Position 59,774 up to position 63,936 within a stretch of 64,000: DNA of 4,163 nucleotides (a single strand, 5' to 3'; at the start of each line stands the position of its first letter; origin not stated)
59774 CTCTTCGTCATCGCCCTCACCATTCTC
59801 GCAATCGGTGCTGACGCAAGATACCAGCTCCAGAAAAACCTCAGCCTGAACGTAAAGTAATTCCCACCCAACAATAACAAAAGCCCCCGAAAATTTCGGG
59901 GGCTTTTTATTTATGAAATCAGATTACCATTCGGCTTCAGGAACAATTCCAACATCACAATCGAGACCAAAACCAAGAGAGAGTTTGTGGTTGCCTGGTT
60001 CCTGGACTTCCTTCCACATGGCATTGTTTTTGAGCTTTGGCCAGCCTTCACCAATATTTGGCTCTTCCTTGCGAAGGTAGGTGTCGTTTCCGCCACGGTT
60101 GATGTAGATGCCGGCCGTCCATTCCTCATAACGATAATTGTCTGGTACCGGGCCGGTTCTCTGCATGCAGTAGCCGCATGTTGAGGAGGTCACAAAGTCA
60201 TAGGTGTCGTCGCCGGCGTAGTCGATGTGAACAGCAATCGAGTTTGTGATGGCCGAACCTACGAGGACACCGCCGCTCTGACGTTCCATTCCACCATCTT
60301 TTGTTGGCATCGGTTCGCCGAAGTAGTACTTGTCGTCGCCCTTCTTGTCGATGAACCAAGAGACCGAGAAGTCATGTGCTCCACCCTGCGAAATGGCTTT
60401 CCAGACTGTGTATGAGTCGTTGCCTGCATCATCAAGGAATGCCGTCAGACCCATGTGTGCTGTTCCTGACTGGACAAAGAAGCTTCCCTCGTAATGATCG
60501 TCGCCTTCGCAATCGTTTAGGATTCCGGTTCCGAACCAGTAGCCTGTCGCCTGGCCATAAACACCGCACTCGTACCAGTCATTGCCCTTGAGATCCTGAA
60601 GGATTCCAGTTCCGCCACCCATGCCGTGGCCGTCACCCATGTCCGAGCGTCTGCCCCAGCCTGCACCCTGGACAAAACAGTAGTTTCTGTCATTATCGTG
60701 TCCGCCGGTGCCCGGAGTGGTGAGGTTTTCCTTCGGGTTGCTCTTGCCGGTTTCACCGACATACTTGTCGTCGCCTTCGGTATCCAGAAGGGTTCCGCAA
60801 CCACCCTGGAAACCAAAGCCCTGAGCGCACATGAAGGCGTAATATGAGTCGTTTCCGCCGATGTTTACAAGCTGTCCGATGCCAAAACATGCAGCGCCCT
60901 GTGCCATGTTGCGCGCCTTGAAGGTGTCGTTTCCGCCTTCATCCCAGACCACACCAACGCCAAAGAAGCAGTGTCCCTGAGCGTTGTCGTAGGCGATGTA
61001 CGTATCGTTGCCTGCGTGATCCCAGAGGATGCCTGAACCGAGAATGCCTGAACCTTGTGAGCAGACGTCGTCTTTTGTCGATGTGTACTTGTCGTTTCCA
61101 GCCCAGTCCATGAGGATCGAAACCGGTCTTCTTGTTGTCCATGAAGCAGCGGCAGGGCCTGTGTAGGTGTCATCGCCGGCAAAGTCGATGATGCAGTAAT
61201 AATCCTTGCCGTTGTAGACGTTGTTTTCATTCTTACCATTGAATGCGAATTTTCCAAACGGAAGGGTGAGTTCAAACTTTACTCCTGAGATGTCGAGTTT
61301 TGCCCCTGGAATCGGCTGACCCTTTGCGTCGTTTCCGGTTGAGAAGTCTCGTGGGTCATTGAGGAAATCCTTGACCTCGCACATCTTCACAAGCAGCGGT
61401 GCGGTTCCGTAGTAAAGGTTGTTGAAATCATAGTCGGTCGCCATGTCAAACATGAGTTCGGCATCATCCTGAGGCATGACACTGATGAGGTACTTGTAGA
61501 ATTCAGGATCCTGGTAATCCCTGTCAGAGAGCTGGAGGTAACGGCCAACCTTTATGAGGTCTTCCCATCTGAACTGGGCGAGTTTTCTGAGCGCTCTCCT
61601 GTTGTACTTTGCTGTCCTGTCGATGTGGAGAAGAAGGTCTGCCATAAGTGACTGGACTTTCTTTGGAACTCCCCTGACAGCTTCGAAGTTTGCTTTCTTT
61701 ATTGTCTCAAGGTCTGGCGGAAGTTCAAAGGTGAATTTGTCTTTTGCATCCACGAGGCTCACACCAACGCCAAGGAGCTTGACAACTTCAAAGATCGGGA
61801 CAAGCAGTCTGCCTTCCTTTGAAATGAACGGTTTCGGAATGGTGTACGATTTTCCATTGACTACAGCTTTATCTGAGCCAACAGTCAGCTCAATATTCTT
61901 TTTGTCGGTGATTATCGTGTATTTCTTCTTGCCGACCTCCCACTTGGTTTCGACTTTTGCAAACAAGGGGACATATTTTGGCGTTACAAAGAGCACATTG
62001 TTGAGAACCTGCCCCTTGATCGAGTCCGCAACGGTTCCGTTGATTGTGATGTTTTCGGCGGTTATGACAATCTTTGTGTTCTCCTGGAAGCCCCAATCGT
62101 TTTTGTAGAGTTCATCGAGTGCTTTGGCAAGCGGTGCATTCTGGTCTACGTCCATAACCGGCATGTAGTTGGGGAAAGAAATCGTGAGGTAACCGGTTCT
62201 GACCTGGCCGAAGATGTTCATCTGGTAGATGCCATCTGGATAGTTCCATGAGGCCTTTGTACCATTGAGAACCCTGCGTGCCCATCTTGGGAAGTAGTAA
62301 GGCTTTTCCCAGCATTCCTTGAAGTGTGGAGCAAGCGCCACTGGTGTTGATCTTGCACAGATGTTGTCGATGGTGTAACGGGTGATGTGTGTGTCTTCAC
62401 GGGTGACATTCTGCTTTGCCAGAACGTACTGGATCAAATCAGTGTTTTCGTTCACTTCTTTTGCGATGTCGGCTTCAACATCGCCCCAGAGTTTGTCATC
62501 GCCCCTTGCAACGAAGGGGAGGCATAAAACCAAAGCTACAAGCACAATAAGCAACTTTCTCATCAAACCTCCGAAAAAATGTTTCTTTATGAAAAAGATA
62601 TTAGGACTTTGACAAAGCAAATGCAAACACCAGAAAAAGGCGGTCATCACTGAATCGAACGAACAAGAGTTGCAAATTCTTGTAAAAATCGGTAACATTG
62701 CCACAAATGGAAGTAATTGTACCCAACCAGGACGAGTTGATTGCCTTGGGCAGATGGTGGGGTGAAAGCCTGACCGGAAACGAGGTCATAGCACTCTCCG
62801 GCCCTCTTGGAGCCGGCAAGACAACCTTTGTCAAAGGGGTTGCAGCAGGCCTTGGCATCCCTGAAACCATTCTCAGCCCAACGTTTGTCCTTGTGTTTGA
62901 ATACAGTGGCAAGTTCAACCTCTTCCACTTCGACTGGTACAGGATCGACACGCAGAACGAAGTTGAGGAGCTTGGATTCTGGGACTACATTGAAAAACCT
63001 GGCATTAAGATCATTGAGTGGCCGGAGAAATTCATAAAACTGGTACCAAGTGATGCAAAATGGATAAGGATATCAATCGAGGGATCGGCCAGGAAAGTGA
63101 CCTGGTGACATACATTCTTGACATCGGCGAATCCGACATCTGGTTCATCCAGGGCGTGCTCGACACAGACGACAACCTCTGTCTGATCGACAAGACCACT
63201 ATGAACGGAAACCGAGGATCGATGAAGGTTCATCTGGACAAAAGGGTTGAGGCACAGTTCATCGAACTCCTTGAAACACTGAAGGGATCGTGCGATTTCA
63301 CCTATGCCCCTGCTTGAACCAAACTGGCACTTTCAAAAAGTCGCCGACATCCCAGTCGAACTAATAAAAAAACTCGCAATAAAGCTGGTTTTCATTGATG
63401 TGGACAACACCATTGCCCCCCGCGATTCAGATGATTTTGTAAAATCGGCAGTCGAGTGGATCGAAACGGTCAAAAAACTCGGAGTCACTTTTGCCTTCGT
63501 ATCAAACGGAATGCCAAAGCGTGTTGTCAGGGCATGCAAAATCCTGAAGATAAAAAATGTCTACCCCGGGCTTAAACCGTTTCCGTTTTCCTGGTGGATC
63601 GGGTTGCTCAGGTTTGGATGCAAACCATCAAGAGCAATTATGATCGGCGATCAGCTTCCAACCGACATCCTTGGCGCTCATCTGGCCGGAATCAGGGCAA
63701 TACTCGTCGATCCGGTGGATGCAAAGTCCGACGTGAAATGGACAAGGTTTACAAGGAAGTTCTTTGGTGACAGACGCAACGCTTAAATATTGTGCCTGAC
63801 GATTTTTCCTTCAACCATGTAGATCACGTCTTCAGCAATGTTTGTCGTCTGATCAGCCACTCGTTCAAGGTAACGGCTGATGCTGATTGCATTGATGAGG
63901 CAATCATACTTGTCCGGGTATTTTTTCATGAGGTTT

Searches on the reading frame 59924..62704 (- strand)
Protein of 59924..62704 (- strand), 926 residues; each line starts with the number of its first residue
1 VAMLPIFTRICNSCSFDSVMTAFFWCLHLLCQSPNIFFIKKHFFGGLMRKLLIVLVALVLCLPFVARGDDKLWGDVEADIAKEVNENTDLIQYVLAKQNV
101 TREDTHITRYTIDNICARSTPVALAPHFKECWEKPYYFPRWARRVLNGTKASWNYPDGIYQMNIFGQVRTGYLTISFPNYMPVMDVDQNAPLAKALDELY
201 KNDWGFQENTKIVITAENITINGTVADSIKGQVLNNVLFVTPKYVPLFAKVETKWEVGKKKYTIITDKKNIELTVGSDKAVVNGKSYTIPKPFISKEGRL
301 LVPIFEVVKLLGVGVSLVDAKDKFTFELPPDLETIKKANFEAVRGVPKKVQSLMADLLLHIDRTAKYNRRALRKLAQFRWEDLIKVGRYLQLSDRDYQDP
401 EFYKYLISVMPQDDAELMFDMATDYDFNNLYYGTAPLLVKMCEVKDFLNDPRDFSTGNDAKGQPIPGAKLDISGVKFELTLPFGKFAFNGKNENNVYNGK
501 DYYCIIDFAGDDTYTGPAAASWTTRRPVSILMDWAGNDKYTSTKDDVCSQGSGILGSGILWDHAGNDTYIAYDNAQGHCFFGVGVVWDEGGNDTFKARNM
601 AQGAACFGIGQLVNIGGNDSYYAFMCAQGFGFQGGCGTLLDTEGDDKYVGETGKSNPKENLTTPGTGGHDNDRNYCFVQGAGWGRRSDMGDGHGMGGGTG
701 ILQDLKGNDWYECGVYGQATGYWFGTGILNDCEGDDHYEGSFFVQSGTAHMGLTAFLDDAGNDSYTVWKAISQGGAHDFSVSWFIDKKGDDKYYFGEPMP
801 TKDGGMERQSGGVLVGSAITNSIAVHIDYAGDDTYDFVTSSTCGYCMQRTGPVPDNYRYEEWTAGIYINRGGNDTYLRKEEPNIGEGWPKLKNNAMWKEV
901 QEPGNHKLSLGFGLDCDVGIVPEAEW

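Call 29: search_protein_families(library=pfam, proteins=[window:59924-62704:-], max_evalue=0.0001)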
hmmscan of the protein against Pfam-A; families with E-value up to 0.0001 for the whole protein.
window:59924-62704:- (926 aa): 1 family
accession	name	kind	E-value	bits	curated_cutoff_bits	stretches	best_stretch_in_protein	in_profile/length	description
PF07833.16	Cu_amine_oxidN1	-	7.6e-10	39.1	24.2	1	229-320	11-102/108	Copper amine oxidase N-terminal domain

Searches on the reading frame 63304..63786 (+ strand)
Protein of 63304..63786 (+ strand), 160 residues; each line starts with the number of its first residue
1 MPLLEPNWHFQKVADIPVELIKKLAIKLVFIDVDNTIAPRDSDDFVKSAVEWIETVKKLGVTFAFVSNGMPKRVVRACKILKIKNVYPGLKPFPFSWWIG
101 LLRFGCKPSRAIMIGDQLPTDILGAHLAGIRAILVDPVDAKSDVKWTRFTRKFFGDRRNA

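Call 29: search_protein_families(library=pfam, proteins=[window:63304-63786:+], max_evalue=0.0001)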
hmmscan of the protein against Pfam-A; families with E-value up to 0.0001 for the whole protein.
window:63304-63786:+ (160 aa): 4 families
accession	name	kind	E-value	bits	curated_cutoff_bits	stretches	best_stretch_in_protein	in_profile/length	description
PF13242.12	Hydrolase_like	-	1.5e-10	41.3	22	1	91-135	4-48/75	HAD-hyrolase-like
PF09419.16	PGP_phosphatase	-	9.4e-09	35.5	20.4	0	5-68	18-85/168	Mitochondrial PGP phosphatase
PF13419.12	HAD_2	-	2.3e-07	31.5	23.8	1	47-135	82-178/178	Haloacid dehalogenase-like hydrolase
PF00702.32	Hydrolase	-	2e-06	28.8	26.4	1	47-129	101-191/191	haloacid dehalogenase-like hydrolase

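Call 44: find_encoding_contigs(protein=window:63304-63786:+, flank=10000, max_places=1)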
Protein window:63304-63786:+ (160 aa): 2 contigs read that carry it; 1 place shown.
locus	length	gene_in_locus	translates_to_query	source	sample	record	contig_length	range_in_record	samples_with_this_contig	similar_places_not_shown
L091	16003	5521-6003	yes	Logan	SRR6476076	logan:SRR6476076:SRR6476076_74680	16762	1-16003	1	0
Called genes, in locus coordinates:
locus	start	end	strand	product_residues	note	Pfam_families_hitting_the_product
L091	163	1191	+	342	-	PF01551:Peptidase_M23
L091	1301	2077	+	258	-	-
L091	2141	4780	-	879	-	PF07833:Cu_amine_oxidN1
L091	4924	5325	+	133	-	PF02367:TsaE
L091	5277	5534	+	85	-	-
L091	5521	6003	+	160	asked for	PF09419:PGP_phosphatase (faint), PF13419:HAD_2 (weak), PF00702:Hydrolase (faint), PF13242:Hydrolase_like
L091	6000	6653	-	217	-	PF01895:PhoU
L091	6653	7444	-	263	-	PF00005:ABC_tran, PF02463:SMC_N, PF13175:AAA_15 (faint), PF13304:AAA_21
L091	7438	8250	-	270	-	PF00528:BPD_transp_1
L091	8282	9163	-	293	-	PF00528:BPD_transp_1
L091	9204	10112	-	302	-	PF12849:PBP_like_2, PF13531:SBP_bac_11, PF01547:SBP_bac_1, PF12727:PBP_like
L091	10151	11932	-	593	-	PF08448:PAS_4 (weak), PF00512:HisKA, PF02518:HATPase_c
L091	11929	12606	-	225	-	PF00072:Response_reg, PF00486:Trans_reg_C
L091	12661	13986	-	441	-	PF13289:SIR2_2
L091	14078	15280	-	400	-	PF03977:OAD_beta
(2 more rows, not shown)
